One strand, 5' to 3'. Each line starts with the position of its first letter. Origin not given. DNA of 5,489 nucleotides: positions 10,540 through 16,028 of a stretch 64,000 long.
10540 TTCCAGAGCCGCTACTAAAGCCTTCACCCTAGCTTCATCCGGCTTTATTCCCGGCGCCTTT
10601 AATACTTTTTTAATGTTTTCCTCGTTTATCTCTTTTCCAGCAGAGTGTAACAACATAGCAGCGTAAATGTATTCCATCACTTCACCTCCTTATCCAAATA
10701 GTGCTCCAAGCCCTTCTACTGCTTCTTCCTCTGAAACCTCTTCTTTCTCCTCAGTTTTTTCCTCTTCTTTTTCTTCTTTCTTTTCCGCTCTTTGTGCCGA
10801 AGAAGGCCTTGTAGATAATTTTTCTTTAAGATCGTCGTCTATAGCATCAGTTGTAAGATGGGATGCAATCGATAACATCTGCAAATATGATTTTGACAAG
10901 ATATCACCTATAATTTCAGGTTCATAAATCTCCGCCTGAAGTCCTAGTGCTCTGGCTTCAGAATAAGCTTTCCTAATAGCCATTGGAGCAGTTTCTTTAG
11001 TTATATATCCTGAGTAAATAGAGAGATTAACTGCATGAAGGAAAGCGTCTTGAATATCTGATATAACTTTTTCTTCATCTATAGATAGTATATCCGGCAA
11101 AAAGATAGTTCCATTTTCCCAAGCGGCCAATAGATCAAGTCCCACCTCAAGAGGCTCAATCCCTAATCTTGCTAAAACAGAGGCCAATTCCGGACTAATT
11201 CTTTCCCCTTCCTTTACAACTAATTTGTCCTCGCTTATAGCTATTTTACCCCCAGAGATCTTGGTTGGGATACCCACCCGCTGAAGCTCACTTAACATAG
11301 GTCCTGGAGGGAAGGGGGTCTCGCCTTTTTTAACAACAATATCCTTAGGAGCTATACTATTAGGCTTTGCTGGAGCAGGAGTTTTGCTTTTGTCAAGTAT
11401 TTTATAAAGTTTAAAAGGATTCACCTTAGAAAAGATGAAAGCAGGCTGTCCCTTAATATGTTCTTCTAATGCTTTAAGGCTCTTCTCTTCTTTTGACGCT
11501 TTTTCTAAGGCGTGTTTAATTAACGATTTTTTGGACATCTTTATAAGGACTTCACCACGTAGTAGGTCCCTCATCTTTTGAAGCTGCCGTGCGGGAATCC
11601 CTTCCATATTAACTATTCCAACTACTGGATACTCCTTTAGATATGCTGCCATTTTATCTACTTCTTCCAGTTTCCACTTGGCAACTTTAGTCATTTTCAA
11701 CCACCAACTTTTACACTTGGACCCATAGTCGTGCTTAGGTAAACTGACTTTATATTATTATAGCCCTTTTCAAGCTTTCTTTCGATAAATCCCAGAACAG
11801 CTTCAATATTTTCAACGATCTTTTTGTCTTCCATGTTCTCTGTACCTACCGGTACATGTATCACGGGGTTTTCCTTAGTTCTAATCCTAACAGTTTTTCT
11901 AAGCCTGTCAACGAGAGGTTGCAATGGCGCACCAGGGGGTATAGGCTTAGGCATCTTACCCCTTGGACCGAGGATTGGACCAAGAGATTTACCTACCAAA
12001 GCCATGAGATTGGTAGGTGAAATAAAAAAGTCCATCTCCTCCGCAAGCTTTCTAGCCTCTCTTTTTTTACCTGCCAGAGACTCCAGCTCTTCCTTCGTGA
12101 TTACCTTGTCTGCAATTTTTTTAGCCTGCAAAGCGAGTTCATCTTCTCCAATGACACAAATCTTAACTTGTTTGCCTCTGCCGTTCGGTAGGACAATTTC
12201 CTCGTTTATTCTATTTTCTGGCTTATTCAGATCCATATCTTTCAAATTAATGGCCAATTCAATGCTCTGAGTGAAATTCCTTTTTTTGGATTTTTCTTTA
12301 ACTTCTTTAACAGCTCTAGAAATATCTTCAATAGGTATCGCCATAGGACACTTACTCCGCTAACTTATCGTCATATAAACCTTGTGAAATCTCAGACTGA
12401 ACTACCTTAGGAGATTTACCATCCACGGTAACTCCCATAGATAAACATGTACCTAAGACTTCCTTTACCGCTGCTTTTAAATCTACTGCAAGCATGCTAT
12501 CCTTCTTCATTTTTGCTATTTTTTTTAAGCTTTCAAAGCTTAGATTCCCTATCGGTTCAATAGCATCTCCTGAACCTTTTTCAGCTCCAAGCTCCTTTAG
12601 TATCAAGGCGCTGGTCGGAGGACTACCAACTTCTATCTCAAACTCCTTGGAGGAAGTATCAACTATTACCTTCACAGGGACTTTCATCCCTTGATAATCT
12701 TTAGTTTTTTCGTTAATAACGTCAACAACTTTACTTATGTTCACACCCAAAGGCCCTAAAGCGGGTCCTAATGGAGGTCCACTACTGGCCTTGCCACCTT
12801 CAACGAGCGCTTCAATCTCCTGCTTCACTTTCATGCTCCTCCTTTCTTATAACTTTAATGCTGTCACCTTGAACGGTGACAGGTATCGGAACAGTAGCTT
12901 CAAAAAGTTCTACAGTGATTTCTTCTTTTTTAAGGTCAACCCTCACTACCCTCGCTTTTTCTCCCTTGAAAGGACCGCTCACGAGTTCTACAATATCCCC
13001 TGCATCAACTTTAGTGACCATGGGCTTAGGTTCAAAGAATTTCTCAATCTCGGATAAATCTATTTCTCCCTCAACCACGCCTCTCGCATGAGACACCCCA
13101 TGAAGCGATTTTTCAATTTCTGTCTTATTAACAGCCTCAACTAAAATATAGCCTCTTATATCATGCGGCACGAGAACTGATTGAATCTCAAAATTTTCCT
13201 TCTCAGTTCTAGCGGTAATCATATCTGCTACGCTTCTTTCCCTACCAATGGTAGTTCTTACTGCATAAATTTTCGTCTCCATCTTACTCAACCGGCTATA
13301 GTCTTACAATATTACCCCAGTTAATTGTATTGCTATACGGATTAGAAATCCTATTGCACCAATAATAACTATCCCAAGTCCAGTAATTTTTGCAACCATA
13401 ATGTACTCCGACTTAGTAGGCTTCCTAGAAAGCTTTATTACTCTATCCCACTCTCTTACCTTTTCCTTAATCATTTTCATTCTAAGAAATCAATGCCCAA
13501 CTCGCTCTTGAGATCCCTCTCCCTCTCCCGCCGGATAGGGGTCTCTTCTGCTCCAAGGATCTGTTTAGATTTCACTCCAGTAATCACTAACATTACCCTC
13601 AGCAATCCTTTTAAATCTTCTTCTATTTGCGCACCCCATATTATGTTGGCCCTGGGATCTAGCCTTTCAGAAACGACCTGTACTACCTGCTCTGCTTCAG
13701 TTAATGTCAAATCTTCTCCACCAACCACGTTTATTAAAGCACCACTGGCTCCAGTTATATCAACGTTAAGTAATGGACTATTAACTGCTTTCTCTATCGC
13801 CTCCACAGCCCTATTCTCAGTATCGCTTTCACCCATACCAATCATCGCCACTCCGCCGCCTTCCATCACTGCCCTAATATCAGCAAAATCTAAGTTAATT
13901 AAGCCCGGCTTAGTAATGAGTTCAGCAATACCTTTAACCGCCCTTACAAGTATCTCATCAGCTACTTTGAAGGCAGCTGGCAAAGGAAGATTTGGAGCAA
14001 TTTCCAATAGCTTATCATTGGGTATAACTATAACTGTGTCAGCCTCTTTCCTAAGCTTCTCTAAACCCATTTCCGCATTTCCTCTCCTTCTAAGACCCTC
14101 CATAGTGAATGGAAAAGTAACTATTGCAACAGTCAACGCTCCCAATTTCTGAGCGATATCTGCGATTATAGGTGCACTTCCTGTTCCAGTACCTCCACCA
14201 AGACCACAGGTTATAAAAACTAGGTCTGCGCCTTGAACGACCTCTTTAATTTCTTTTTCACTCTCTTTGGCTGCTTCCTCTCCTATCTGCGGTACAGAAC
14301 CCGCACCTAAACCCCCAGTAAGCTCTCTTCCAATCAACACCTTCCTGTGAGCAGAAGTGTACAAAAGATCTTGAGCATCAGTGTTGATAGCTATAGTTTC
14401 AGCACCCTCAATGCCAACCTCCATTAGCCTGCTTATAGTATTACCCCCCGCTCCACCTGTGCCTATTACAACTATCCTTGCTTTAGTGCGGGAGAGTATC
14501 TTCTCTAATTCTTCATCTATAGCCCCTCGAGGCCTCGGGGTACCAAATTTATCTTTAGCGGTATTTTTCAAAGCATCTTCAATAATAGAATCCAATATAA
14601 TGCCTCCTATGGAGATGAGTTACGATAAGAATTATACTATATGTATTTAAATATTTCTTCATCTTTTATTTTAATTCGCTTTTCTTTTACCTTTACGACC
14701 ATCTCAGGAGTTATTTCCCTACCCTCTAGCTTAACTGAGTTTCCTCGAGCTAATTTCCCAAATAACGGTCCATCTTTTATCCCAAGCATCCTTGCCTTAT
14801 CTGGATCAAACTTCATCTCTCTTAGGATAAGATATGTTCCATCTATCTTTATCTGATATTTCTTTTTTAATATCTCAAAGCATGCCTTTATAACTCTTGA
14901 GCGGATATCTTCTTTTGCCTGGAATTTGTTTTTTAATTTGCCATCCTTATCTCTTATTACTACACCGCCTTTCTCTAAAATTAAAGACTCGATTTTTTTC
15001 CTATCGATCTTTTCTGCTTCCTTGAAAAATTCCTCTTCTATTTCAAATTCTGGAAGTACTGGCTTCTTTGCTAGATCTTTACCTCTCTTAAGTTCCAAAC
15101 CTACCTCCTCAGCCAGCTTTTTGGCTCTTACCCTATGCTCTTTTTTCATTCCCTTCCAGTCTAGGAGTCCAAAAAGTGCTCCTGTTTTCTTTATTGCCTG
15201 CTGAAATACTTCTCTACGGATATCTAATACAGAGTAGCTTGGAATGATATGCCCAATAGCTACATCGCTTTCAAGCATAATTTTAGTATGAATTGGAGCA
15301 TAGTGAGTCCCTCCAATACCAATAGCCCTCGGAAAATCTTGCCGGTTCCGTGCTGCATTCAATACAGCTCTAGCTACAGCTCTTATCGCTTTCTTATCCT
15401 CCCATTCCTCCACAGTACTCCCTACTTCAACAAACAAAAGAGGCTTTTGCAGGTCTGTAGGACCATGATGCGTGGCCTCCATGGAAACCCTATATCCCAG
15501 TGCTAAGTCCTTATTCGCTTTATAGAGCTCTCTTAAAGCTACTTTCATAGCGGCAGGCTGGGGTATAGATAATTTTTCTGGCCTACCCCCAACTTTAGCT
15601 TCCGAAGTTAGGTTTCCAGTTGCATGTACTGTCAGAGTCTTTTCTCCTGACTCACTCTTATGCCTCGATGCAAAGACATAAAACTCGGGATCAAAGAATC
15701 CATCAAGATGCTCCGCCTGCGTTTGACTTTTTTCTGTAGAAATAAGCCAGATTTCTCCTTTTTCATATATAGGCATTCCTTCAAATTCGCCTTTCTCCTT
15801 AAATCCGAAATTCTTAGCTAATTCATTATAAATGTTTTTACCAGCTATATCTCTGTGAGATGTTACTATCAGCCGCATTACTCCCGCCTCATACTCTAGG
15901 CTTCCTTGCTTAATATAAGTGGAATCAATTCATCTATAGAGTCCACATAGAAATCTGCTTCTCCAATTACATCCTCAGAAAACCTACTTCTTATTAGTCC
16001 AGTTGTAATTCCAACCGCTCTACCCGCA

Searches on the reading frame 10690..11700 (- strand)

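Call 15: search_protein_families(library=ncbifam, proteins=[window:10690-11700:-], max_evalue=0.00001)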
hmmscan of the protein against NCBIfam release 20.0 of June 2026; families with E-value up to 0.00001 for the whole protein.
window:10690-11700:- (336 aa): 7 families
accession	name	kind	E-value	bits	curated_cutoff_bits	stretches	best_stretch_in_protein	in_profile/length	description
NF003098.0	PRK04019.1-5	equivalog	3.3e-132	440.7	331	1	3-336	5-336/336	50S ribosomal protein L10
NF003096.0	PRK04019.1-2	equivalog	4.7e-114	381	479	1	3-335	6-338/338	50S ribosomal protein L10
NF003097.0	PRK04019.1-4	equivalog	2.5e-85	286.6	547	1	3-326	9-329/353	50S ribosomal protein L10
NF003099.0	PRK04019.2-2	equivalog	1.1e-79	267.6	341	1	2-274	7-278/293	50S ribosomal protein L10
NF003095.0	PRK04019.1-1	equivalog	2.9e-77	260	381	1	2-336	9-339/339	50S ribosomal protein L10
NF003100.0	PRK04019.2-3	equivalog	1.6e-49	169.2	585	1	3-335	1-313/314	50S ribosomal protein L10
NF000955.1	PRK00099.1-1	equivalog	1.1e-11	44.9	85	1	10-106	3-95/168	50S ribosomal protein L10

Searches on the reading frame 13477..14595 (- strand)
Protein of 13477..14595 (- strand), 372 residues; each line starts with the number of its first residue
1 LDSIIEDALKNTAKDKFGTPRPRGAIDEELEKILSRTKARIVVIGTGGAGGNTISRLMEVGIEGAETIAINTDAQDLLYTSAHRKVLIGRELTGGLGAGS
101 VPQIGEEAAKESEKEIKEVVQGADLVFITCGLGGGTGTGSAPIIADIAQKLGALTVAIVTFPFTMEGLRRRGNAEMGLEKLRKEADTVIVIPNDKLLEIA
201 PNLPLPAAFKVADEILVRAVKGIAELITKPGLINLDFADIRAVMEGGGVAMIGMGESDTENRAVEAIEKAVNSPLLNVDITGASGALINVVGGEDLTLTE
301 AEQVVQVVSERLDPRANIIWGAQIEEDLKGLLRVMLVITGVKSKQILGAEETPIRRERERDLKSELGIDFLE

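Call 15: search_protein_families(library=ncbifam, proteins=[window:13477-14595:-], max_evalue=0.00001)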
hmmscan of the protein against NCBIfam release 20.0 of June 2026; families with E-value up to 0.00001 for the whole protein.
window:13477-14595:- (372 aa): 1 family
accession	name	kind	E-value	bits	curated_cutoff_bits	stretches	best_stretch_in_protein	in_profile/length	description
TIGR00065.1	ftsZ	equivalog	3.3e-135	451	295.2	1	29-356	8-339/353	cell division protein FtsZ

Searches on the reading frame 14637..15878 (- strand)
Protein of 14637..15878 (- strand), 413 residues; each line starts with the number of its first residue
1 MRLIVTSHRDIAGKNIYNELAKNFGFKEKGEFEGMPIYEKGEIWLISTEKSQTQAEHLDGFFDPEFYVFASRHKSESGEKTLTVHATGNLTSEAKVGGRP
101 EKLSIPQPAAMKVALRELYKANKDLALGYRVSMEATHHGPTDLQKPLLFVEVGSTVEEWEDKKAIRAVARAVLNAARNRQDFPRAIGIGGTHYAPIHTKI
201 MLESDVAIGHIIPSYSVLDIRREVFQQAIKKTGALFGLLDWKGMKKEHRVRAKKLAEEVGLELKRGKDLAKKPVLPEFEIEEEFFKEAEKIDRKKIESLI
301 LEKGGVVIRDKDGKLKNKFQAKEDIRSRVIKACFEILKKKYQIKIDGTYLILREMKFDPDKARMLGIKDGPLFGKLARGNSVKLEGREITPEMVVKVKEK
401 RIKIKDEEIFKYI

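Call 15: search_protein_families(library=ncbifam, proteins=[window:14637-15878:-], max_evalue=0.00001)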
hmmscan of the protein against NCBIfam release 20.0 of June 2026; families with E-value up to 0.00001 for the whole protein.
window:14637-15878:- (413 aa): 9 families
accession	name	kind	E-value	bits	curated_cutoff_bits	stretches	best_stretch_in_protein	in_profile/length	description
NF003072.0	PRK03995.1-4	equivalog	2.2e-83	279.9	272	1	1-264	1-269/271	D-aminoacyl-tRNA deacylase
NF011436.0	PRK14866.1-3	equivalog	5.2e-83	279.3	612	2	4-271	5-259/435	hypothetical protein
NF003074.0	PRK03995.1-6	equivalog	3e-60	203.8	481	1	1-264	1-270/272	D-aminoacyl-tRNA deacylase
NF011435.0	PRK14866.1-1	equivalog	5.9e-59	200.2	622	2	38-241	44-249/441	hypothetical protein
NF003071.0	PRK03995.1-3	equivalog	8.7e-50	169.4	363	1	3-264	4-252/254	D-aminoacyl-tRNA deacylase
NF003073.0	PRK03995.1-5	equivalog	1.7e-49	168.5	562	1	4-266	16-286/297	D-aminoacyl-tRNA deacylase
NF011437.0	PRK14866.1-5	equivalog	9.6e-34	117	1107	2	63-215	68-220/524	hypothetical protein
NF003070.0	PRK03995.1-1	equivalog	2.1e-31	109.3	352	1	66-232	41-203/237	D-aminoacyl-tRNA deacylase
NF000801.0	PRK00055.1-3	equivalog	7.5e-08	31.8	252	1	353-404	157-207/307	ribonuclease Z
